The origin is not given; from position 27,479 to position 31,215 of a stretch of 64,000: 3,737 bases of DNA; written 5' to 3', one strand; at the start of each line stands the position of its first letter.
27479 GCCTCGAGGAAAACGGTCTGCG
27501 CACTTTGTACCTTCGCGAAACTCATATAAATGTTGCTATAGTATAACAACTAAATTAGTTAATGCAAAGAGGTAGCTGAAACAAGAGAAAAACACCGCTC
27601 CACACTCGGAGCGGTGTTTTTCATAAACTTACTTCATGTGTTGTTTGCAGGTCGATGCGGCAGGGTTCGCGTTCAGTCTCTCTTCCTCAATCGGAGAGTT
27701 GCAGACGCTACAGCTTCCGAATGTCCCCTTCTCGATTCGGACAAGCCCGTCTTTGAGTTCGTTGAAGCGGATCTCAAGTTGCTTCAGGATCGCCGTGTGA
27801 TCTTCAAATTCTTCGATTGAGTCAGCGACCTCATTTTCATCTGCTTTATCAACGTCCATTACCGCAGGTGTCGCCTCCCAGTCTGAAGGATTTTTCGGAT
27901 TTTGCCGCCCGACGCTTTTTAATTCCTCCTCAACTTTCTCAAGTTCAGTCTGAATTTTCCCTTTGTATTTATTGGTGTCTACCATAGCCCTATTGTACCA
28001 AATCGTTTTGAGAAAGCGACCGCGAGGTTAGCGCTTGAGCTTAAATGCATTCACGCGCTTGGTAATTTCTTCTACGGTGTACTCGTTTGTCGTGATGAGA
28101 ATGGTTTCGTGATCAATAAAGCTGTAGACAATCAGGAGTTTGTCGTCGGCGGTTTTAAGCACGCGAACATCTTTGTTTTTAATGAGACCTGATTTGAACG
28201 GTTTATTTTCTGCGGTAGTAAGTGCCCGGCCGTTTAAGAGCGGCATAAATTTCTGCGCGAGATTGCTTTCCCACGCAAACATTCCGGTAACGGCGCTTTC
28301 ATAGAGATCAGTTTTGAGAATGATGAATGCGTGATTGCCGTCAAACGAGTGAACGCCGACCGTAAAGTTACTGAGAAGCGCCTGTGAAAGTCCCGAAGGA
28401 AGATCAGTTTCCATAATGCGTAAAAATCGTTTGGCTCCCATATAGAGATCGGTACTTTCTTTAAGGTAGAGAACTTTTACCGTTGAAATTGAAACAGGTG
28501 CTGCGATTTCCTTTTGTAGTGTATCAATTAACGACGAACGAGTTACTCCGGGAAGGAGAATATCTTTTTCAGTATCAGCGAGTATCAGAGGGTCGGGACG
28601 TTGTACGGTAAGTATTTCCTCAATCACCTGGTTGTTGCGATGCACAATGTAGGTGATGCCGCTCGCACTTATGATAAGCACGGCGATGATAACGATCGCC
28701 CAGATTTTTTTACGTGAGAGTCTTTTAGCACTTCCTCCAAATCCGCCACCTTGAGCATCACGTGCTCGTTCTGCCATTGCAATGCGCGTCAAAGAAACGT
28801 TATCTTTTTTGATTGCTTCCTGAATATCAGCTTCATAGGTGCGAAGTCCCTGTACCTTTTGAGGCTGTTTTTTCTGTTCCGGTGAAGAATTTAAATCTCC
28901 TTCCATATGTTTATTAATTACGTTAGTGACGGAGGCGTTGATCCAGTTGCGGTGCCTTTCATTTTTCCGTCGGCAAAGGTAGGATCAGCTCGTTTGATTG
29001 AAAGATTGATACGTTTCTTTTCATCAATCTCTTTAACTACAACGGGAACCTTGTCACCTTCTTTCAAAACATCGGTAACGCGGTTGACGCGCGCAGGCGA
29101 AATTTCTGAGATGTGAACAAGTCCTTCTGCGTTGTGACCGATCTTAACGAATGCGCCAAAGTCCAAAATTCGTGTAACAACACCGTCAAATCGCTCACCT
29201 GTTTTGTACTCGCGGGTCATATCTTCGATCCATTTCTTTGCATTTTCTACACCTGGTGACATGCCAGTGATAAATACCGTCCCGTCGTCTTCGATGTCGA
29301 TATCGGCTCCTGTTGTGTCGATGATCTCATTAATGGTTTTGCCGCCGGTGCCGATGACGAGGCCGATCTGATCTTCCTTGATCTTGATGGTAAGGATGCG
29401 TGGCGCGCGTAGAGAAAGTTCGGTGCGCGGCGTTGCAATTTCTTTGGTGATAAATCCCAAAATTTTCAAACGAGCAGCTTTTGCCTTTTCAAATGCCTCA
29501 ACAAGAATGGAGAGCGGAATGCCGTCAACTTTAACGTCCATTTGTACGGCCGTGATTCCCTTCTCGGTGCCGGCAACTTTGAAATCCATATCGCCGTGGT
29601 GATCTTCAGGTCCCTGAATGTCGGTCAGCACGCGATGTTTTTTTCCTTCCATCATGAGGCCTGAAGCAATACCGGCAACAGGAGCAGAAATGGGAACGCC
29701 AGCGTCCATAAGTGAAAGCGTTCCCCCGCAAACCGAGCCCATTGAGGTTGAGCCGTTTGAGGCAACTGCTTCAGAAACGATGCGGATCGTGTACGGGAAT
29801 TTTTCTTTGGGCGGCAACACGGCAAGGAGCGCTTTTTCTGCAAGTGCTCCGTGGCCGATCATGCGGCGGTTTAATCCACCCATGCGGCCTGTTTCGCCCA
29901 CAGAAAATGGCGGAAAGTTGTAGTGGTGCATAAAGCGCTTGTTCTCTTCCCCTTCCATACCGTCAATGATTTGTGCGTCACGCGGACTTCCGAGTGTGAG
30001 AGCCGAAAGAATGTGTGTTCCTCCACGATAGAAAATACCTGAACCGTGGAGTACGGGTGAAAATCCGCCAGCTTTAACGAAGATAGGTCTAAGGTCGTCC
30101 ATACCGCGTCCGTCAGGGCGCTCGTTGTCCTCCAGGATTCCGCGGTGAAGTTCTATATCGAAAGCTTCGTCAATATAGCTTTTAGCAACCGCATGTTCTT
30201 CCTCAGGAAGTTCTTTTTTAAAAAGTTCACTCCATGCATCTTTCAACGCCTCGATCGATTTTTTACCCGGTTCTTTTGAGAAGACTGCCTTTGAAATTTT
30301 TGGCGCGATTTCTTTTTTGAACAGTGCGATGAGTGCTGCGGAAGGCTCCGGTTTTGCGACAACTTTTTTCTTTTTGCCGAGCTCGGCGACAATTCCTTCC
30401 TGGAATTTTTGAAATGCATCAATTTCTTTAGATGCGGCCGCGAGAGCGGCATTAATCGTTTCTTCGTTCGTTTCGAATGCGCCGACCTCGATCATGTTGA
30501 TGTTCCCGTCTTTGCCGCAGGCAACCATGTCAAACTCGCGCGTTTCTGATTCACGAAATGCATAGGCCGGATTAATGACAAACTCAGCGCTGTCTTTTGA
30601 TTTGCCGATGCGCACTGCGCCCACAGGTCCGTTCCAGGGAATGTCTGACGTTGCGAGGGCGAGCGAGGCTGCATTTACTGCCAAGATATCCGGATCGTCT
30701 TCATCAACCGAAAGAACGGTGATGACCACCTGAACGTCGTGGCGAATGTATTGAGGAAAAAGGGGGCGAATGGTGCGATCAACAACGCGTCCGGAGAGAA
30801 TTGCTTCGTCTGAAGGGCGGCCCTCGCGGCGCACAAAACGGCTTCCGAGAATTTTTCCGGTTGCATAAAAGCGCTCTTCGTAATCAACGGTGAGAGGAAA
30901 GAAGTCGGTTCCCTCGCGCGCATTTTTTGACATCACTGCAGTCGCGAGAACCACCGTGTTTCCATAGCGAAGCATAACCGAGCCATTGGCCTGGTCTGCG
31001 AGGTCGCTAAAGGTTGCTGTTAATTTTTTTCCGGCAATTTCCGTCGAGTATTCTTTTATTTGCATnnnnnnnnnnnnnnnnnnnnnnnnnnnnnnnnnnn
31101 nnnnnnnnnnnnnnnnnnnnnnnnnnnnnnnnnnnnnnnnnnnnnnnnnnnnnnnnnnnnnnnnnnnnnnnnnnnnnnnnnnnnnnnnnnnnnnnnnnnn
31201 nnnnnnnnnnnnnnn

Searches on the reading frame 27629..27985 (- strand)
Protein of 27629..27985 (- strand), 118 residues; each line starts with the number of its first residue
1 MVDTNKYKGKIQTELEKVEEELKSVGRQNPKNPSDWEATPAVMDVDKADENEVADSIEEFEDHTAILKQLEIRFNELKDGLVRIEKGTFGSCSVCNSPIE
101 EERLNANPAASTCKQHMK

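Call 4: search_protein_families(library=pfam, proteins=[window:27629-27985:-], max_evalue=0.1)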
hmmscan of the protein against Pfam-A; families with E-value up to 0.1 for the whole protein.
window:27629-27985:- (118 aa): 3 families
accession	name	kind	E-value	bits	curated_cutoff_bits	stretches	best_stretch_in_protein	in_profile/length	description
PF01258.23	zf-dskA_traR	-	4.8e-07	30.1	24.9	1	87-114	1-28/36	Prokaryotic dksA/traR C4-type zinc finger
PF01031.25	Dynamin_M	-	0.031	13.9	28.5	1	8-60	83-132/287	Dynamin central region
PF15898.10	PRKG1_interact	-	0.047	14.8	32.4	1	10-79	15-87/101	cGMP-dependent protein kinase interacting domain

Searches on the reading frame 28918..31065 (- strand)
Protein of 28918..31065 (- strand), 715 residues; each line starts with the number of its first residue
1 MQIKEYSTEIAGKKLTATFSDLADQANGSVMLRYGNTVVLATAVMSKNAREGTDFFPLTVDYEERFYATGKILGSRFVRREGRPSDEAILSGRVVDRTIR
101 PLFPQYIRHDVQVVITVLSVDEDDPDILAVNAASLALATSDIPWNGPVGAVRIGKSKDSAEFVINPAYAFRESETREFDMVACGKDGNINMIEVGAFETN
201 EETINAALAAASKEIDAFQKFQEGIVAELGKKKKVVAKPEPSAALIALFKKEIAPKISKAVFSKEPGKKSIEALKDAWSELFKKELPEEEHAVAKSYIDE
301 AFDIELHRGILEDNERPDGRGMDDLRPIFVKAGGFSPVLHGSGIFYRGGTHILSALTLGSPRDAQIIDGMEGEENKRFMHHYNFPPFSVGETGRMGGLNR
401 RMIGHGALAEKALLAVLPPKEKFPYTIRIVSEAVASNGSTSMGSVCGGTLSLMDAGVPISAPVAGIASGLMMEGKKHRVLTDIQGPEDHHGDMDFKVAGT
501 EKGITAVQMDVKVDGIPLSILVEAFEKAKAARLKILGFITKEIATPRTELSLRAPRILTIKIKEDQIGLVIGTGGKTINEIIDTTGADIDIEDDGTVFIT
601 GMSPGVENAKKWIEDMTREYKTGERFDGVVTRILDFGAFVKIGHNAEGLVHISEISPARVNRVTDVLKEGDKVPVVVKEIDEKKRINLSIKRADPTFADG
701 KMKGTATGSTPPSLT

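Call 15: find_related_loci(query=window:28918-31065:-, collection=genome_contigs, flank=10000)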
Query window:28918-31065:- (715 aa) in genome_contigs; peptide patterns used: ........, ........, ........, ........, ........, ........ (x = any residue, [..] = any of these).
600 stretches matched a pattern (row limit reached: there are more); 595 encode a relative of the query (tblastn E <= 1e-3); the best 80 are kept; 80 distinct loci.
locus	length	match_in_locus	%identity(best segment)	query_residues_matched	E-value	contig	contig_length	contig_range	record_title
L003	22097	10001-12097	69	1-697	0e+0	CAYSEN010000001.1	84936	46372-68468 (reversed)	MAG TPA_asm: uncultured Candidatus Saccharibacteria bacterium isolate SRP342105_co1_265 genome assembly, contig: NODE_34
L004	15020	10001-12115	66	1-701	0e+0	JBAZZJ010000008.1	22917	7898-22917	MAG: Candidatus Paceibacterota bacterium isolate SO_2017_GW3_13 scaffold_1285_c1_OW296A_2017, whole genome shotgun seque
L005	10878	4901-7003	67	1-701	0e+0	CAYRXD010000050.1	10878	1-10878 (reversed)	MAG TPA_asm: uncultured Candidatus Saccharibacteria bacterium isolate binchicken_co125_168 genome assembly, contig: NODE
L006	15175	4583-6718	65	1-707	0e+0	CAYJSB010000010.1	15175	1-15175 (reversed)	MAG TPA_asm: uncultured Candidatus Saccharibacteria bacterium isolate ERP125453_co1_310 genome assembly, contig: NODE_40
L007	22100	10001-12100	67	1-697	0e+0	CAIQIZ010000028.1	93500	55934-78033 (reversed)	uncultured bacterium isolate AM-2014_bin-3837 genome assembly, contig: bin-3837:28/31, whole genome shotgun sequence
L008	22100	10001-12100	65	1-697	0e+0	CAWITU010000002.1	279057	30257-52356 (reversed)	MAG: uncultured bacterium isolate MFD01223.bin.2.44 genome assembly, contig: contig_20817, whole genome shotgun sequence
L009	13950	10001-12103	64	1-702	0e+0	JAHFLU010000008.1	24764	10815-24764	MAG: bacterium isolate nzgw440 NODE_1128_length_24765_cov_5.237421, whole genome shotgun sequence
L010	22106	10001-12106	64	1-697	0e+0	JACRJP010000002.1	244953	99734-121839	MAG: Candidatus Taylorbacteria bacterium isolate NC_groundwater_1832_Pr3_B-0.1um_40_24 SR-2_scaffold_141_1491172, whole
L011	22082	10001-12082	66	1-697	0e+0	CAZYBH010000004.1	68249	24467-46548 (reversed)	MAG TPA_asm: uncultured Candidatus Saccharibacteria bacterium isolate SRP257259_co1_236 genome assembly, contig: NODE_36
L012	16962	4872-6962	66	1-697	0e+0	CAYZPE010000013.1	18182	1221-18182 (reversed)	MAG TPA_asm: uncultured Candidatus Saccharibacteria bacterium isolate SRP128246_co1_519 genome assembly, contig: NODE_65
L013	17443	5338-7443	64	1-697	0e+0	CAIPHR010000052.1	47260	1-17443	uncultured bacterium isolate MJ-2014_bin-1666 genome assembly, contig: bin-1666:52/95, whole genome shotgun sequence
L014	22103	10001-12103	63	1-701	0e+0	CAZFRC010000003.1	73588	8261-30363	MAG TPA_asm: uncultured Candidatus Saccharibacteria bacterium isolate binchicken_co58_84 genome assembly, contig: NODE_2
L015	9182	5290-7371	67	1-697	0e+0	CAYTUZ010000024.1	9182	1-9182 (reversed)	MAG TPA_asm: uncultured Candidatus Saccharibacteria bacterium isolate binchicken_co50_16 genome assembly, contig: NODE_9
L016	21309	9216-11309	63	1-701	0e+0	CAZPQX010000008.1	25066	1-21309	MAG TPA_asm: uncultured Candidatus Saccharibacteria bacterium isolate SRP292972_co1_63 genome assembly, contig: NODE_932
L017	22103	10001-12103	61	1-701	0e+0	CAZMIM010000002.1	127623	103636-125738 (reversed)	MAG TPA_asm: uncultured Candidatus Saccharibacteria bacterium isolate SRP334346_co1_199 genome assembly, contig: NODE_19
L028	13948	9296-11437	59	1-708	0e+0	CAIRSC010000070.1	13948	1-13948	uncultured bacterium isolate Umea1_bin-3528 genome assembly, contig: bin-3528:070/113, whole genome shotgun sequence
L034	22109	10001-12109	60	1-698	0e+0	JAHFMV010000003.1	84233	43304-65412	MAG: Candidatus Kaiserbacteria bacterium isolate nzgw465 NODE_311_length_84234_cov_5.836648, whole genome shotgun sequen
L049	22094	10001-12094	58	1-698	0e+0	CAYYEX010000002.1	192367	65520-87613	MAG TPA_asm: uncultured Candidatus Saccharibacteria bacterium isolate ERP113451_co1_280 genome assembly, contig: NODE_21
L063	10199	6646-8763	53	1-702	0e+0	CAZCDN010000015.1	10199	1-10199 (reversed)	MAG TPA_asm: uncultured Candidatus Saccharibacteria bacterium isolate SRP286056_co1_156 genome assembly, contig: NODE_85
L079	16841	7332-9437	65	1-697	0e+0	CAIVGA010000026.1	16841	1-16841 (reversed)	uncultured bacterium isolate AM-2014-D4_bin-189 genome assembly, contig: bin-189:26/67, whole genome shotgun sequence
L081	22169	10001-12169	52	1-698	0e+0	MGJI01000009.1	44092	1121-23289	MAG: Candidatus Yanofskybacteria bacterium RIFCSPHIGHO2_01_FULL_44_17 rifcsphigho2_01_scaffold_1828, whole genome shotgu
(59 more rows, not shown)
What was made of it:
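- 28918..31065 (-): pnp (polynucleotide phosphorylase). It is 50-69% identical to the PNPase of 80 Patescibacteria genomes (call 15).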

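Call 88: search_protein_families(library=pfam, proteins=[L009:8774-9796:+, L012:3784-4623:-, L017:8469-9116:-, L028:6841-7827:-, L028:8187-9008:+, L034:9000-9767:+, L049:7156-8862:+, L063:5055-6449:+, L079:5438-6301:+, L081:7535-9358:+], max_evalue=0.001)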
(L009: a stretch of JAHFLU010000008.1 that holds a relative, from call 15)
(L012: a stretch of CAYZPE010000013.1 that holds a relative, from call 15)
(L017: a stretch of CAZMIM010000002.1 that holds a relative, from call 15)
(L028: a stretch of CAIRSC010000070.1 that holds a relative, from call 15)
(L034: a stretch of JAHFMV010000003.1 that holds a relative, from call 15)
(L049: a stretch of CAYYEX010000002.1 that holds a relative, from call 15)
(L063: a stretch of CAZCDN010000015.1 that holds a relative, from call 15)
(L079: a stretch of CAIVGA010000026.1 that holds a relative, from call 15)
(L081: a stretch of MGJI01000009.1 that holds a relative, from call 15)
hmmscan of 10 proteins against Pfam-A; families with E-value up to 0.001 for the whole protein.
L009:8774-9796:+ (340 aa): 3 families
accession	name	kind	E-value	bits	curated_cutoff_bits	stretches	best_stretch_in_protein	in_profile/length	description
PF08545.16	ACP_syn_III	-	2.9e-18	66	24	1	124-193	2-66/80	3-Oxoacyl-[acyl-carrier-protein (ACP)] synthase III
PF08541.16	ACP_syn_III_C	-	7.8e-17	61.7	26.6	1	246-333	3-90/90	3-Oxoacyl-[acyl-carrier-protein (ACP)] synthase III C terminal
PF00108.29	Thiolase_N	-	0.00013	21.9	26.4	1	58-158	17-114/260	Thiolase, N-terminal domain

L012:3784-4623:- (279 aa): 0 families

L017:8469-9116:- (215 aa): 2 families
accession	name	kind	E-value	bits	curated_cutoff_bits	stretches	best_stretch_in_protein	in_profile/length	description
PF00717.28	Peptidase_S24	-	6.5e-19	68.2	23.3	1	83-209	1-115/116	Peptidase S24-like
PF01726.22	LexA_DNA_bind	-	3e-15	56.2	23.7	1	1-65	1-65/65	LexA DNA binding domain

L028:6841-7827:- (328 aa): 2 families
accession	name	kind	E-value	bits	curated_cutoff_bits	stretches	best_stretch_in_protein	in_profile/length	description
PF04332.21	DUF475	-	2.7e-88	297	27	1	43-320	1-287/293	Protein of unknown function (DUF475)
PF03741.22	TerC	-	5.4e-13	49.5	27.8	2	34-218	3-166/178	Integral membrane protein TerC family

L028:8187-9008:+ (273 aa): 1 family
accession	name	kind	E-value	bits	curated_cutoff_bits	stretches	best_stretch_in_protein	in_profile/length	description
PF03331.19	LpxC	-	8.1e-17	62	27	1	7-262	4-263/268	UDP-3-O-acyl N-acetylglycosamine deacetylase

L034:9000-9767:+ (255 aa): 2 families
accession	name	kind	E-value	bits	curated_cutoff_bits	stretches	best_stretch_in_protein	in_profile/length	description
PF01978.25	TrmB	-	1.8e-11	44.2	25.6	1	17-79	1-62/68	Sugar-specific transcriptional regulator TrmB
PF13551.12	HTH_29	-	3.7e-05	24.2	28.1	1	32-76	4-52/64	Winged helix-turn helix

L049:7156-8862:+ (568 aa): 12 families
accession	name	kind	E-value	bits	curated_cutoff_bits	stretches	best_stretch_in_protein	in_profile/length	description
PF05970.20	PIF1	-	5.4e-31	108.3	25.9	1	9-215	18-221/223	PIF1-like helicase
PF14493.12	HTH_40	-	9e-16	58.4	27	1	473-564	3-89/89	Helix-turn-helix domain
PF13245.12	AAA_19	-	1.7e-15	57.9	25.1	1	6-145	4-132/134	AAA domain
PF13604.12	AAA_30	-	3e-15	56.9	27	1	9-147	13-133/191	AAA domain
PF13401.12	AAA_22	-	2.6e-08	34.7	27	1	12-137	4-122/130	AAA domain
PF21530.3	Pif1_2B_dom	-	1.2e-05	25.3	23.9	1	273-315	4-47/47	DNA helicase Pif1, 2B domain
PF13191.12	AAA_16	-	0.00022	22.2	32.6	0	13-81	24-85/167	AAA ATPase domain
PF03266.21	NTPase_1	-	0.00032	21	23.9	0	15-42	1-28/168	NTPase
PF13086.12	AAA_11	-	0.00048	20.4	27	0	125-146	238-254/257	AAA domain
PF20720.3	nSTAND3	-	0.00064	19.9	27.2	0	5-46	9-50/155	Novel STAND NTPase 3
PF07728.20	AAA_5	-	0.00081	19.8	22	0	15-111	1-83/139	AAA domain (dynein-related subfamily)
PF02689.20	Herpes_Helicase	-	0.00085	17.9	27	0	359-397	732-772/808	Helicase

L063:5055-6449:+ (464 aa): 1 family
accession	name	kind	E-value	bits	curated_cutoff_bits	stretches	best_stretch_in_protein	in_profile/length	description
PF09992.14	NAGPA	-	2.7e-05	24.9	25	1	298-408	53-147/169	Phosphodiester glycosidase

L079:5438-6301:+ (287 aa): 1 family
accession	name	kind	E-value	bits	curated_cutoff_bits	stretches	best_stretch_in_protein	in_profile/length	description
PF02498.22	Bro-N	-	1.5e-07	32.4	25.6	1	24-115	2-91/96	BRO family, N-terminal domain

L081:7535-9358:+ (607 aa): 0 families
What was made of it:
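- The cargo in those larger gaps is unrelated from one lineage to the next: FabH-like, LexA, DUF475/TerC, LpxC-like, TrmB, PIF1 and Bro-N proteins (call 88).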
